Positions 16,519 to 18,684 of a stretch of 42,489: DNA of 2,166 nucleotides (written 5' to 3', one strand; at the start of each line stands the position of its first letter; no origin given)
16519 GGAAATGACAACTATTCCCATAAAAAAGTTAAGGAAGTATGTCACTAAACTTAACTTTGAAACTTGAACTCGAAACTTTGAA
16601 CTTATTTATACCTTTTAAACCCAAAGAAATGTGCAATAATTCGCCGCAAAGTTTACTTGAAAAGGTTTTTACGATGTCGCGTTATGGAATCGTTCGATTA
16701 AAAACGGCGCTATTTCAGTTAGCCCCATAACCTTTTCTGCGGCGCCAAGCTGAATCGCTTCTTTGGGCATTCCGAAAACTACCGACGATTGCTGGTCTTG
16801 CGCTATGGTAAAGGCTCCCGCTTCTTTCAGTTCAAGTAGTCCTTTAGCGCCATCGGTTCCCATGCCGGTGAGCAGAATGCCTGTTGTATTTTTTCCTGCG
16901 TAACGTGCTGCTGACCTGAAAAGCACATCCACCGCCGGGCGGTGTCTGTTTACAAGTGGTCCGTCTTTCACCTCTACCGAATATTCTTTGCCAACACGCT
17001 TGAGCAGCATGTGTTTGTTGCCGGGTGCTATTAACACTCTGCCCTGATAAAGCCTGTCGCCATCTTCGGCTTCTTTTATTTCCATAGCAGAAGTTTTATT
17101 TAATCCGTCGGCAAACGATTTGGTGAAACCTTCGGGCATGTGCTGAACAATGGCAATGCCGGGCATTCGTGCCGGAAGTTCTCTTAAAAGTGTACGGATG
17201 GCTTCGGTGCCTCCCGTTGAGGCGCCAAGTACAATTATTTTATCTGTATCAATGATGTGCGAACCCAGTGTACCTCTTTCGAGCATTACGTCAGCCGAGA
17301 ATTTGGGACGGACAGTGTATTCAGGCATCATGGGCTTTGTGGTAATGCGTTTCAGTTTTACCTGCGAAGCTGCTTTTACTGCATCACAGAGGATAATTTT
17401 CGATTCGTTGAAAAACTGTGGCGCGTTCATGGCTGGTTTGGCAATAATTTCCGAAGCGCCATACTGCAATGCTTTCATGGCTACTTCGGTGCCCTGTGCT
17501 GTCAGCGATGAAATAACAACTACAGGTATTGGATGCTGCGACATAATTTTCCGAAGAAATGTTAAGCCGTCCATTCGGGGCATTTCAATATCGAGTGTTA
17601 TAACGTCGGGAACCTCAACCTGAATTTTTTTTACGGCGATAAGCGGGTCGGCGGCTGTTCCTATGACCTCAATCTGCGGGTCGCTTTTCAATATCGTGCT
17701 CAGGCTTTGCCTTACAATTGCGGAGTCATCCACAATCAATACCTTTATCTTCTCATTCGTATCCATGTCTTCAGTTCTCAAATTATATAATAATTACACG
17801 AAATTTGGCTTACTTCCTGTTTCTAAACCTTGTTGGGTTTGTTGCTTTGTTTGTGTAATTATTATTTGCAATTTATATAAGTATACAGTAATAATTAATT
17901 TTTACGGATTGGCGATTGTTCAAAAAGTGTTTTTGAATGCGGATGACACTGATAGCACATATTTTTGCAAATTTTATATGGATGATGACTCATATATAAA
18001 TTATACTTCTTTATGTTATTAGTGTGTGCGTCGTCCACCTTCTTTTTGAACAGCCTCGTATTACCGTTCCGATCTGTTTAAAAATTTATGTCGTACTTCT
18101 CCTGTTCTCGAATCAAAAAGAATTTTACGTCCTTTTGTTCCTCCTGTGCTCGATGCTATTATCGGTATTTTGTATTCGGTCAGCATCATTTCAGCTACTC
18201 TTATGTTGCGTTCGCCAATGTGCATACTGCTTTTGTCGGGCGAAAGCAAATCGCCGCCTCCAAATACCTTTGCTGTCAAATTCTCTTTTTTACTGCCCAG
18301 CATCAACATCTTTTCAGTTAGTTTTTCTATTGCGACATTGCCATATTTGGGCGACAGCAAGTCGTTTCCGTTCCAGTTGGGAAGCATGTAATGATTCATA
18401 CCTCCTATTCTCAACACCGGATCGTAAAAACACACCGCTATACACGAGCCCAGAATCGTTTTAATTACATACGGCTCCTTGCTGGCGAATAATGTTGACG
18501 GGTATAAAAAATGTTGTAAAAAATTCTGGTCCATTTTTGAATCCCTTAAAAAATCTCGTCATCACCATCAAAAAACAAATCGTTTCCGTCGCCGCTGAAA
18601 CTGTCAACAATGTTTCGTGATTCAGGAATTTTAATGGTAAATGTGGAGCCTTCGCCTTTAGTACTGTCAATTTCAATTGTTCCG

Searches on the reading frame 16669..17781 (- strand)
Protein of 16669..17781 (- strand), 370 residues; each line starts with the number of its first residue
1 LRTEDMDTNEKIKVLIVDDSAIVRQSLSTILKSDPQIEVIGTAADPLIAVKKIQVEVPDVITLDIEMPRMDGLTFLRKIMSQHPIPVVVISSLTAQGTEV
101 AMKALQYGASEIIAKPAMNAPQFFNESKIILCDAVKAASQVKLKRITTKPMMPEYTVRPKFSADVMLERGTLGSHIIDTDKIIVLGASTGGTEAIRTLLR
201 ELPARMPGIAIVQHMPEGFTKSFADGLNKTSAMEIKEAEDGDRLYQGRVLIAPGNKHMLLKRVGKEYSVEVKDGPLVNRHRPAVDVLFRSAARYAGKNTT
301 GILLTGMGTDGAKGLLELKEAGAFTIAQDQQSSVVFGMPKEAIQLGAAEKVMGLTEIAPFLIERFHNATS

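Call 4: search_protein_families(library=pfam, proteins=[window:16669-17781:-], max_evalue=0.01)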
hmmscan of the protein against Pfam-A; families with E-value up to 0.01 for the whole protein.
window:16669-17781:- (370 aa): 3 families
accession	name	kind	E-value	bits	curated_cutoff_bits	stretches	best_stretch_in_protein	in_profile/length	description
PF01339.22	CheB_methylest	-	6.3e-66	221.8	24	1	183-360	1-173/174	CheB methylesterase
PF00072.30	Response_reg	-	1.7e-23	83.3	30.2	1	14-117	1-101/111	Response regulator receiver domain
PF04413.22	Glycos_transf_N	-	0.0061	16.6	23.9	0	180-212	17-49/179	3-Deoxy-D-manno-octulosonic-acid transferase (kdotransferase)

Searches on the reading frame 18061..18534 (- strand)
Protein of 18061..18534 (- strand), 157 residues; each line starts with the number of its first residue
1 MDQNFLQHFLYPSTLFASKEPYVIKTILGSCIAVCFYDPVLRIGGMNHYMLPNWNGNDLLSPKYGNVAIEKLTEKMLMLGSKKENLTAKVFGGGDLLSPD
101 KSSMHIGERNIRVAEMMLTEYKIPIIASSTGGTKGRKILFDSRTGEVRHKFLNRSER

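Call 4: search_protein_families(library=pfam, proteins=[window:18061-18534:-], max_evalue=0.01)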
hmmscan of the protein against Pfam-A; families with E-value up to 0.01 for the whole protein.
window:18061-18534:- (157 aa): 1 family
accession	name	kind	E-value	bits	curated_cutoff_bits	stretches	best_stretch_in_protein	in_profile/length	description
PF03975.18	CheD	-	7e-28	97.4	25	1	50-150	1-107/108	CheD chemotactic sensory transduction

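Call 66: search_protein_families(library=ncbifam, proteins=[window:18061-18534:-], max_evalue=0.001)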
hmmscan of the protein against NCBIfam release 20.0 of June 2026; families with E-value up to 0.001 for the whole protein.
window:18061-18534:- (157 aa): 9 families
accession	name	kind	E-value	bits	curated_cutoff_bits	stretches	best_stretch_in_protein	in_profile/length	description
NF010013.0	PRK13487.1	equivalog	4.6e-42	143.8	223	1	10-154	28-172/201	chemoreceptor glutamine deamidase CheD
NF010014.0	PRK13489.1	equivalog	4e-32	112.3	290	1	10-153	23-169/238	chemoreceptor glutamine deamidase CheD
NF041119.1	CheD_Thtga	equivalog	6.1e-31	107.9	240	1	17-150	12-147/160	chemoreceptor glutamine deamidase/glutamate methylesterase CheD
NF010018.0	PRK13495.1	equivalog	7.1e-29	101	243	1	19-147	15-143/159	chemoreceptor glutamine deamidase CheD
NF010015.0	PRK13490.1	equivalog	5.6e-27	94.8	251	1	18-150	16-153/162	chemoreceptor glutamine deamidase CheD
NF010016.0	PRK13493.1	equivalog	9.3e-27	94.3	369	1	11-150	47-193/227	chemoreceptor glutamine deamidase CheD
NF010019.0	PRK13497.1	equivalog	8.2e-26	90.9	313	1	22-153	25-156/184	chemoreceptor glutamine deamidase CheD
NF010020.0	PRK13498.1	equivalog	8.3e-26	90.9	236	1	9-151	11-159/168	chemoreceptor glutamine deamidase CheD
NF010017.0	PRK13494.1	equivalog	9.7e-23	80.6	285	1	12-139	18-144/163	chemoreceptor glutamine deamidase CheD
